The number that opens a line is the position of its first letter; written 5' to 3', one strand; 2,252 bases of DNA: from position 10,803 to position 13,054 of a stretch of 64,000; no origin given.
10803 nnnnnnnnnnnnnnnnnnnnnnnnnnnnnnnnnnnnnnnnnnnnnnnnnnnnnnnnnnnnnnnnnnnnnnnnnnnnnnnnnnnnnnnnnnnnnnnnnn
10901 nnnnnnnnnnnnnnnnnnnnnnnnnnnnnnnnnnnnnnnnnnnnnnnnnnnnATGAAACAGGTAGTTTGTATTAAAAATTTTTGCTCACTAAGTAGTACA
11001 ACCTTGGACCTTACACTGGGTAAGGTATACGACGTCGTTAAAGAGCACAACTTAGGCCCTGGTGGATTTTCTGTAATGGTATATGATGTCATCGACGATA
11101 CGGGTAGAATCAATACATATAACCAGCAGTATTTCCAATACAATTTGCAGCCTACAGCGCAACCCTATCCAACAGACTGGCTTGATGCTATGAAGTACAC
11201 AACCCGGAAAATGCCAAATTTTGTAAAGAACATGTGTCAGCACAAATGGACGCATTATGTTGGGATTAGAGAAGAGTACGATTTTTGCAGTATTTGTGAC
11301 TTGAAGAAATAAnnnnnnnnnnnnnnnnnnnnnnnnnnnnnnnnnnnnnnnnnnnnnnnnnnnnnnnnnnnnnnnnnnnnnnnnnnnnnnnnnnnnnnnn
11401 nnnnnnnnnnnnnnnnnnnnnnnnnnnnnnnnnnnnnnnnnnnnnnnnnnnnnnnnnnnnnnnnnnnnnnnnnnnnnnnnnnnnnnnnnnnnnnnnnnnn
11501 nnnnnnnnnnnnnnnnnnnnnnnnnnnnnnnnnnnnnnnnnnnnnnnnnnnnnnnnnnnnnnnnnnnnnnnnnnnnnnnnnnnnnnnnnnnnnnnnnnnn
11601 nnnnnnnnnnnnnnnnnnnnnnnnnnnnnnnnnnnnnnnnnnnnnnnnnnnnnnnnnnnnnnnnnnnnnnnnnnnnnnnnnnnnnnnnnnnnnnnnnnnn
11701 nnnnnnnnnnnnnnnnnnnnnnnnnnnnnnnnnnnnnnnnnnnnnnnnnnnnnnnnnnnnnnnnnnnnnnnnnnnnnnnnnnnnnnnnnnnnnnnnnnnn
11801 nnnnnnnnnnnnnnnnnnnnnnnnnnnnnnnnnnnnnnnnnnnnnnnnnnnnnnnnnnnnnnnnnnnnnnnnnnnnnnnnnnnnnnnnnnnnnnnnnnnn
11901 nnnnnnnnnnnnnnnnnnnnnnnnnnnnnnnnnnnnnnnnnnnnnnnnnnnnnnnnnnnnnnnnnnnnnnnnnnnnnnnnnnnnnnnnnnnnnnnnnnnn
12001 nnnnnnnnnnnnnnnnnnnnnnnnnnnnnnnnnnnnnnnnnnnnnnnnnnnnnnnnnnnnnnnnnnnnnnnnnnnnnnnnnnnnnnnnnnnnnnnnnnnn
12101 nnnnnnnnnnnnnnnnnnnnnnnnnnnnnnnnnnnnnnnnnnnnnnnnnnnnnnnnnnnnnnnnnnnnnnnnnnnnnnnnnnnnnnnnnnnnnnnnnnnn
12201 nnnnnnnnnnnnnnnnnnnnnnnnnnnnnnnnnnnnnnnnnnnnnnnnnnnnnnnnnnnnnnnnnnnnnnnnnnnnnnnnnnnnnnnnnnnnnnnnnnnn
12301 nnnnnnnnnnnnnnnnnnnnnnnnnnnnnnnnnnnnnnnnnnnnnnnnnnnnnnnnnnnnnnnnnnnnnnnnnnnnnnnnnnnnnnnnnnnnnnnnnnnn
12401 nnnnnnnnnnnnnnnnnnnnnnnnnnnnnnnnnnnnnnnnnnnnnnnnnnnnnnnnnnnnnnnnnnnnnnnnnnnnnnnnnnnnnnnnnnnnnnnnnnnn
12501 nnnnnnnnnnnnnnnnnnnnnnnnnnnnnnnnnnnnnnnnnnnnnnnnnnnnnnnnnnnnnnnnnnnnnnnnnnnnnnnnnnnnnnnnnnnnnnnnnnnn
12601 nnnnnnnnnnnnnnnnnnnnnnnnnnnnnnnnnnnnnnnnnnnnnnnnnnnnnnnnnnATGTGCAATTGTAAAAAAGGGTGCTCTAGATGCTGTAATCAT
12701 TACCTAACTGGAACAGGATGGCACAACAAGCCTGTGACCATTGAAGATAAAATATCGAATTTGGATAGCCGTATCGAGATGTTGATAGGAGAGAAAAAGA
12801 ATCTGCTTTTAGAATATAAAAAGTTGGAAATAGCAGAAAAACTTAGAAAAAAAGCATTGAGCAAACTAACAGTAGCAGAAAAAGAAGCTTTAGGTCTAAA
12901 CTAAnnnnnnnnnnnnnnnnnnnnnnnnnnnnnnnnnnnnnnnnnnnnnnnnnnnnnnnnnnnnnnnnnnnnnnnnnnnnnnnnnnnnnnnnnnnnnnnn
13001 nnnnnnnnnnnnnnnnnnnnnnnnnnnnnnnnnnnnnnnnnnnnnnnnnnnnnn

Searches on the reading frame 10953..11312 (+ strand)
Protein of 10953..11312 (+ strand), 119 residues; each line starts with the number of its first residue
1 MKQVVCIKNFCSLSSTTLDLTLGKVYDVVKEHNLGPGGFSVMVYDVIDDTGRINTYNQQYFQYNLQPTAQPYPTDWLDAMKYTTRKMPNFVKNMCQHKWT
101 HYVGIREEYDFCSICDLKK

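Call 12: search_protein_families(library=pfam, proteins=[window:10953-11312:+], max_evalue=0.01)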
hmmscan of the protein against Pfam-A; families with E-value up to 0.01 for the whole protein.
window:10953-11312:+ (119 aa): 2 families
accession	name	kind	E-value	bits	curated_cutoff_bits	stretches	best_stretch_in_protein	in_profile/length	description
PF20111.4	DUF6501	-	0.00067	19.9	23.8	1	2-62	13-65/67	Family of unknown function (DUF6501)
PF23896.1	DUF7244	-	0.004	17.6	27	1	1-32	1-28/57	Domain of unknown function (DUF7244)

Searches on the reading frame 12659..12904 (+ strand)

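Call 72: search_protein_families(library=pfam, proteins=[window:12659-12904:+], max_evalue=0.05)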
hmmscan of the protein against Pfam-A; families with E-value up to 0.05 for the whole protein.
window:12659-12904:+ (81 aa): 1 family
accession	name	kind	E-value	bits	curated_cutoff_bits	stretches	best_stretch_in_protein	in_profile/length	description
PF25764.1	KIF21A_4th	-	0.0084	16.2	33.1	1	28-78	59-114/183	KIF21A-like domain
